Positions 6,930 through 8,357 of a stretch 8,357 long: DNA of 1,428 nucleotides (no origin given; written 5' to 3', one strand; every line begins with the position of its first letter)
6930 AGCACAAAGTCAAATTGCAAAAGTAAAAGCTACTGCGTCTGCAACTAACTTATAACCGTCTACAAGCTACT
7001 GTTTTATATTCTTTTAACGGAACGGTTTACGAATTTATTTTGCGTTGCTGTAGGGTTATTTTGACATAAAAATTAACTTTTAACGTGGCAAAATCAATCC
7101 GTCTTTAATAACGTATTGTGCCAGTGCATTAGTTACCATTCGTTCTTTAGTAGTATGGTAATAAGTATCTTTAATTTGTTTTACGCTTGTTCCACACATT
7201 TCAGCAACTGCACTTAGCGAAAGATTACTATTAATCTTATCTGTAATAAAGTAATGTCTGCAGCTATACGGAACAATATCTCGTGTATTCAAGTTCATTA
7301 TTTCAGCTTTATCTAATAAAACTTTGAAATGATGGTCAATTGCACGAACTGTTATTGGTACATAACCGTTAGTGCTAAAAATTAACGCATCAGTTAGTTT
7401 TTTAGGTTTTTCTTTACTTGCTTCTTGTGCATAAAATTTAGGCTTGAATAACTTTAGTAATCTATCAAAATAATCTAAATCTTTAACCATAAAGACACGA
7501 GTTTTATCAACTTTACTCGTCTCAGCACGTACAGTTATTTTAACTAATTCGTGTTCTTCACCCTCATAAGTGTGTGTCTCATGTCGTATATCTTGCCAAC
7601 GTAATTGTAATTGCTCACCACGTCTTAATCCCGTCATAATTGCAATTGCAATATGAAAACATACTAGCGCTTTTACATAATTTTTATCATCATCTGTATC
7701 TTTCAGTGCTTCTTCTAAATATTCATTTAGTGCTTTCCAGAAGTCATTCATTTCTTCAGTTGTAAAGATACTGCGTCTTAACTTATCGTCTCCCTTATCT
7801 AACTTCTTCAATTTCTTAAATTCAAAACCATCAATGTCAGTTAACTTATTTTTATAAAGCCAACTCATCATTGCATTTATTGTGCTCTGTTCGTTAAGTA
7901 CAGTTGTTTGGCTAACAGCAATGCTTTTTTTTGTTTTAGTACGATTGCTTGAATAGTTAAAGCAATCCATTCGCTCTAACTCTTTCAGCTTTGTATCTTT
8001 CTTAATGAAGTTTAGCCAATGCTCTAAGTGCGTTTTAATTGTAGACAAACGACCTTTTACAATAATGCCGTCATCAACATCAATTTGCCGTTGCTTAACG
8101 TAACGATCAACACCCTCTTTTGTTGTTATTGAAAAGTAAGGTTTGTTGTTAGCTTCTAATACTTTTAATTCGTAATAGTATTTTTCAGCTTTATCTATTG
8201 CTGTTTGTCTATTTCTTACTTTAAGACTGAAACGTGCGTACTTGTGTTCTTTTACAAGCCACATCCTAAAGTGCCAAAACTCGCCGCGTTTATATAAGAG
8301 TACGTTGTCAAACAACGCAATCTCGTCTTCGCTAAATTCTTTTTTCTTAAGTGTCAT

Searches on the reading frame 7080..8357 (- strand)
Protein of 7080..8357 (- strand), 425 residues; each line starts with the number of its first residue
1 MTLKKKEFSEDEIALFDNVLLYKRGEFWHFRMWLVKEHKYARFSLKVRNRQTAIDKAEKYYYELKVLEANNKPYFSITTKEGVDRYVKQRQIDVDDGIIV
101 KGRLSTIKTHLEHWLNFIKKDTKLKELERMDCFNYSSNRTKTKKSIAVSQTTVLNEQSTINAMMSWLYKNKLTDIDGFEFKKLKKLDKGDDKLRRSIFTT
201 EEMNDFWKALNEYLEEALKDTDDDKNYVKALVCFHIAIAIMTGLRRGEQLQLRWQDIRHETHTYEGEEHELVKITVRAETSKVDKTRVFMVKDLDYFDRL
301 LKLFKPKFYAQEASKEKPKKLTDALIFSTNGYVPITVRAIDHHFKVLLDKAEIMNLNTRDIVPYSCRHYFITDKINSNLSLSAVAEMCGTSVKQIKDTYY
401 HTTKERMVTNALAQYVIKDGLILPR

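Call 7: search_protein_families(library=pfam, proteins=[window:7080-8357:-], max_evalue=1)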
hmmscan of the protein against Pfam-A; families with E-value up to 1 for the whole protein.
window:7080-8357:- (425 aa): 5 families
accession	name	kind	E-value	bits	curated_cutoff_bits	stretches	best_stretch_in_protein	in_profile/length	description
PF00589.27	Phage_integrase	-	1.2e-11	45.1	27.1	1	224-405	20-171/172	Phage integrase family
PF25355.1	DUF7882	-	0.047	14.1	27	1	234-261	21-48/97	Domain of unknown function (DUF7882)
PF12799.13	LRR_4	-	0.065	14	27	1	167-187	8-29/44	Leucine Rich repeats (2 copies)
PF17183.9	Get5_C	-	0.35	11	22.9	1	203-223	16-36/51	Get5, C-terminal domain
PF09888.14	DUF2115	-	0.69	10.8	25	1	168-237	43-112/162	Uncharacterized protein conserved in archaea (DUF2115)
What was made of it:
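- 7080..8357 (-): Island integrase (Int425). In the integrated copy it lies about 158 nt from the guaA stop. Pfam Phage_integrase 1.2e-11 (call 7).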

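Call 8: search_protein_families(library=padloc, proteins=[window:7080-8357:-], max_evalue=1)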
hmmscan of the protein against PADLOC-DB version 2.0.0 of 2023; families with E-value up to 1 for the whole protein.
window:7080-8357:- (425 aa): 0 families

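Call 9: search_protein_families(library=phrogs, proteins=[window:7080-8357:-], max_evalue=1)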
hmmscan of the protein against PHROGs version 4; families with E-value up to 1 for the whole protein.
window:7080-8357:- (425 aa): 7 families
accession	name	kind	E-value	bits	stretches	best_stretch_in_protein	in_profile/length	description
phrog_1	-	integration and excision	3.5e-23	83.7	1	21-407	112-440/611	integrase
phrog_216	-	integration and excision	8.3e-11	42.5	1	236-410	80-232/301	integrase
phrog_7685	-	integration and excision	0.0035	17.9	1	326-408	153-229/240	integrase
phrog_9082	-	unknown function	0.029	15.6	1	164-219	1-55/61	-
phrog_9664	-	unknown function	0.05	14.1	1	84-151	126-190/215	-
phrog_37709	-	unknown function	0.17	12.9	0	219-258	68-103/116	-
phrog_26503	-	unknown function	0.2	12.8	1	94-125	34-65/88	-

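Call 10: search_protein_families(library=ncbifam, proteins=[window:7080-8357:-], max_evalue=1)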
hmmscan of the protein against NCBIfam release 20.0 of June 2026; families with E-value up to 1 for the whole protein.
window:7080-8357:- (425 aa): 3 families
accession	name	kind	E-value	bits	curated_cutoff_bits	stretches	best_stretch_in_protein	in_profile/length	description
TIGR02225.1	recomb_XerD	equivalog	9.8e-09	34.9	329.6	1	106-408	20-280/290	site-specific tyrosine recombinase XerD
TIGR02224.1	recomb_XerC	equivalog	4.8e-07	29.5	335.15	1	109-407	23-282/295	tyrosine recombinase XerC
NF001399.0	PRK00283.1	subfamily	8.7e-05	21.9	279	1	104-408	27-289/300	tyrosine recombinase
